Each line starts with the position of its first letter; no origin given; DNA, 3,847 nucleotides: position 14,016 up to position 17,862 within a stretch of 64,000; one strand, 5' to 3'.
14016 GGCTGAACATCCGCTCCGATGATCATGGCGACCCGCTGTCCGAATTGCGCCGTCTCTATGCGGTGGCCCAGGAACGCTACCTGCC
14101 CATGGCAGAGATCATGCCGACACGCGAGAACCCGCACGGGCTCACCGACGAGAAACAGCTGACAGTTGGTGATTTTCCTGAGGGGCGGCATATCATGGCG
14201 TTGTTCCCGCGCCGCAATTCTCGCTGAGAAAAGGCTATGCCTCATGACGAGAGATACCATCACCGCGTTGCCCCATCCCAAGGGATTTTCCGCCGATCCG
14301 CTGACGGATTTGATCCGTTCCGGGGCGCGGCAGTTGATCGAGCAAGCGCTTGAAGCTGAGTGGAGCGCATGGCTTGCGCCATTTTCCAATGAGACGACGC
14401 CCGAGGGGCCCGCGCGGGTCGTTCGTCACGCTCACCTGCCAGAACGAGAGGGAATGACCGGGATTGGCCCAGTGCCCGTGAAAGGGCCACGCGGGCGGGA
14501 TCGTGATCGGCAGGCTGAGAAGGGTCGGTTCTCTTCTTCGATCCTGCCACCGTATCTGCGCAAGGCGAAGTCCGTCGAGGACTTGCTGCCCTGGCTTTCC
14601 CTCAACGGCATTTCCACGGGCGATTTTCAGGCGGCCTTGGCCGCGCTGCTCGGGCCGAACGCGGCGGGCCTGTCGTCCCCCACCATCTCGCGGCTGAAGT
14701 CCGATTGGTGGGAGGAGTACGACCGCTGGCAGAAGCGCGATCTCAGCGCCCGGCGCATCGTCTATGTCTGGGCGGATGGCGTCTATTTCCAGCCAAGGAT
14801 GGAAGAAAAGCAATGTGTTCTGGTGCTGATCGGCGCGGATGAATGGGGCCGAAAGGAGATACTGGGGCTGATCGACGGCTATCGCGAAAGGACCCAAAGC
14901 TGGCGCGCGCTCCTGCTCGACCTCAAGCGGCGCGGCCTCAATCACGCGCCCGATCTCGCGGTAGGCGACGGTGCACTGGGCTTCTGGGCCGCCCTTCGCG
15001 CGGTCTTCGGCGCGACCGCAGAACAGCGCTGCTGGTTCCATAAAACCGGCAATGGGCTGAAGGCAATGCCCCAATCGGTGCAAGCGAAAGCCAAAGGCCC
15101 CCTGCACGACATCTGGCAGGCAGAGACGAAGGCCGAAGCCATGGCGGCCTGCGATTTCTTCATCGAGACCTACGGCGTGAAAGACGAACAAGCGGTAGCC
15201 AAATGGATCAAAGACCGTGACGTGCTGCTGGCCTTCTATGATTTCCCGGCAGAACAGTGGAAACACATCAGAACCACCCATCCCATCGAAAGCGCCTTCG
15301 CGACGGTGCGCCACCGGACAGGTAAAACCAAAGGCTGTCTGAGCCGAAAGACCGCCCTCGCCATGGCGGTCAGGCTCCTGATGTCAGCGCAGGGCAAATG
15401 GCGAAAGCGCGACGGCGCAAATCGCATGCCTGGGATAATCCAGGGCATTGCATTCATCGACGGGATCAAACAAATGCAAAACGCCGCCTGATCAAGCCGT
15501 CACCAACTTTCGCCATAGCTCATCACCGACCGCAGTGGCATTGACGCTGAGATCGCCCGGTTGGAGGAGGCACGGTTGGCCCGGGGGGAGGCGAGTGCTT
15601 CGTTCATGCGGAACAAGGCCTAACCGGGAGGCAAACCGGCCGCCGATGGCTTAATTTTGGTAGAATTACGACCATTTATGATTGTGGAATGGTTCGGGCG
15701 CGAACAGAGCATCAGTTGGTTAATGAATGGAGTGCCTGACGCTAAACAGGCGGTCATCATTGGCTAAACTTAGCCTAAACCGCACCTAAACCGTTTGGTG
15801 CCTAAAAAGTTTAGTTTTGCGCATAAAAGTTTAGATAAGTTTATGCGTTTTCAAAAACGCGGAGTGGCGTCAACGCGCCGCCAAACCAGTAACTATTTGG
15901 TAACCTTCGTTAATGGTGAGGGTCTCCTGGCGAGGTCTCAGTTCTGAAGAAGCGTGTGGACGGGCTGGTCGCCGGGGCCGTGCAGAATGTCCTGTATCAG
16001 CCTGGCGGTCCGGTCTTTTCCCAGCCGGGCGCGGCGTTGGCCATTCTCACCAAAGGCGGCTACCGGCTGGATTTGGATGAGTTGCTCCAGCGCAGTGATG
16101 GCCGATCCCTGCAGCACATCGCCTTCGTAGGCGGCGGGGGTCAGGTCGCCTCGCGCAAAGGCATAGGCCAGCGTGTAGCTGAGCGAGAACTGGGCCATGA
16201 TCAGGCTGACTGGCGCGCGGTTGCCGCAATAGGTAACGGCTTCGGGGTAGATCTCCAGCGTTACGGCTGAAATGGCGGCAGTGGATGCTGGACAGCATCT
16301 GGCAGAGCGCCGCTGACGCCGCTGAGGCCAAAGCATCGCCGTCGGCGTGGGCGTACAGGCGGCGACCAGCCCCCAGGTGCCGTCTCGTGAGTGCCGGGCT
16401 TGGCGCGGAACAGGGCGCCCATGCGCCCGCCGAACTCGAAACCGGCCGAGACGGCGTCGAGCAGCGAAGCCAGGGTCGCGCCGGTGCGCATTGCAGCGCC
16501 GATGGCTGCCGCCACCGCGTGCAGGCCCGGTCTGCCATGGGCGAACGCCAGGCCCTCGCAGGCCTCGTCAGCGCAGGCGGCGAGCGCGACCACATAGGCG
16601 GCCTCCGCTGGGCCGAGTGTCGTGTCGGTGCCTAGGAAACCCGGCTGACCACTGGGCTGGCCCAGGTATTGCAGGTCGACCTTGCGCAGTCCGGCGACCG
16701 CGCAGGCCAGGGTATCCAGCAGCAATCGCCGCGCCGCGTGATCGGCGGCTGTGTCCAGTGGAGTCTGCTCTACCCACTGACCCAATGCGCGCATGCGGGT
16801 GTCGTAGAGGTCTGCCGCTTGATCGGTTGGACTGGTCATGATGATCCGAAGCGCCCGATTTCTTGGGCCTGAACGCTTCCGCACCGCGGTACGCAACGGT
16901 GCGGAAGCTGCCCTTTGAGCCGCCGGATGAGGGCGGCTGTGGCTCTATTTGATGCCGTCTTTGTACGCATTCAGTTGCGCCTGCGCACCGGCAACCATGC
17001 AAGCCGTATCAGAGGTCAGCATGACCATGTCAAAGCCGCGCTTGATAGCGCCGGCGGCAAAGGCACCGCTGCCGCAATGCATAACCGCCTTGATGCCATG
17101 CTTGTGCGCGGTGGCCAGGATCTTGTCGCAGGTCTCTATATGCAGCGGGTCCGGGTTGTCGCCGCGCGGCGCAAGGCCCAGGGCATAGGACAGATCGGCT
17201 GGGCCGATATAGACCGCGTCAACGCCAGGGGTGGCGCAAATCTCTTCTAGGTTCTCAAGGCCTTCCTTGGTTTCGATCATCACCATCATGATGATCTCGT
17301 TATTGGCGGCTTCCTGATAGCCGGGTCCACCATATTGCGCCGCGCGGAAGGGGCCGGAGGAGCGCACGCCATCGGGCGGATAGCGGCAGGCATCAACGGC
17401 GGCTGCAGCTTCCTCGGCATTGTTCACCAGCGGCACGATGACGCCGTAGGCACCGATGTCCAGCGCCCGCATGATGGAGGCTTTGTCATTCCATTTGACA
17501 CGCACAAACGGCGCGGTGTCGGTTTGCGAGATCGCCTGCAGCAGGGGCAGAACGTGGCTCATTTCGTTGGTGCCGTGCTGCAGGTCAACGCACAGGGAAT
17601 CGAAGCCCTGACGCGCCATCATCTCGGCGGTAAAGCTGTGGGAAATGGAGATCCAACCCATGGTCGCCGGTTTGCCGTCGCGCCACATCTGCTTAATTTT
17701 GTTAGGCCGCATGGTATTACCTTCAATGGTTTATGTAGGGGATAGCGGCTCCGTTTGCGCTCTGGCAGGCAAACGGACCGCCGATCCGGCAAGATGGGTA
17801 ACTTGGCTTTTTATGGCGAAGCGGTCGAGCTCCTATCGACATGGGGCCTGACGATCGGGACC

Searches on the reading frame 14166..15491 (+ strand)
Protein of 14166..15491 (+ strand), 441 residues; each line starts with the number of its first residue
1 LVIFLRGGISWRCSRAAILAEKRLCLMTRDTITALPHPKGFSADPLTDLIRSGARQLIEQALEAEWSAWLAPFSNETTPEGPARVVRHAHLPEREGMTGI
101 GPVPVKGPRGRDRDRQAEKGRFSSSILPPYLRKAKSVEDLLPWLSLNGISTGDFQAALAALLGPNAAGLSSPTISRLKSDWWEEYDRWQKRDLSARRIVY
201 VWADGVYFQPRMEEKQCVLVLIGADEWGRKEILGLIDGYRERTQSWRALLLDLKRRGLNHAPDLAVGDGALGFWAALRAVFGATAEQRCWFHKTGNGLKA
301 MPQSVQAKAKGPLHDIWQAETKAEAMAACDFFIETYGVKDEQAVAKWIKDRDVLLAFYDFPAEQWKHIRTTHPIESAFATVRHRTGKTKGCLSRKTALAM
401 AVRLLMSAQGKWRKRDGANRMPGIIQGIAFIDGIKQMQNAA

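Call 52: search_protein_families(library=ncbifam, proteins=[window:14166-15491:+], max_evalue=0.00001)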
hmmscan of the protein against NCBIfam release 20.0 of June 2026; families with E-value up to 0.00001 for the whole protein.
window:14166-15491:+ (441 aa): 2 families
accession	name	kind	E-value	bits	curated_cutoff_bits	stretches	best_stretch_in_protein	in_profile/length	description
NF033543.2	transpos_IS256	equivalog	6.1e-82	275.3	150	1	82-406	15-336/338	IS256 family transposase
NF033544.1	transpos_IS1249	exception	6.5e-11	42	300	1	173-372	71-252/382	IS1249 family transposase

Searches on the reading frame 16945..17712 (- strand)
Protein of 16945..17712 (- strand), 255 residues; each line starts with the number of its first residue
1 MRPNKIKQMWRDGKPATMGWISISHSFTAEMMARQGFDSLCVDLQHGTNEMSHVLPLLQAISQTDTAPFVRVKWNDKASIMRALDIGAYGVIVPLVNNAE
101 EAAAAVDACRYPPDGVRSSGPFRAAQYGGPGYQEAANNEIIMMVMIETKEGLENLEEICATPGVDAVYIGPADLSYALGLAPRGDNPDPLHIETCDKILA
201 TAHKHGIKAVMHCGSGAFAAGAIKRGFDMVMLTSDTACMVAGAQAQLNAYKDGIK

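Call 52: search_protein_families(library=ncbifam, proteins=[window:16945-17712:-], max_evalue=0.00001)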
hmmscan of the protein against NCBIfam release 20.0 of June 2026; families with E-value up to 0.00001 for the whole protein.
window:16945-17712:- (255 aa): 4 families
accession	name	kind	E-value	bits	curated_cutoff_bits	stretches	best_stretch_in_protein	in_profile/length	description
TIGR02311.1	HpaI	equivalog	1.3e-51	175.5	368.8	1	4-248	1-246/249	4-hydroxy-2-oxoheptanedioate aldolase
NF007849.0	PRK10558.1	equivalog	1.2e-50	172.4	393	1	3-251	7-255/256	2-dehydro-3-deoxyglucarate aldolase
TIGR03239.1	GarL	equivalog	2.4e-48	164.9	406.75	1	4-251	1-248/249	2-dehydro-3-deoxyglucarate aldolase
NF007521.0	PRK10128.1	equivalog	1.2e-35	123.3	441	1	4-251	7-255/267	2-keto-3-deoxy-L-rhamnonate aldolase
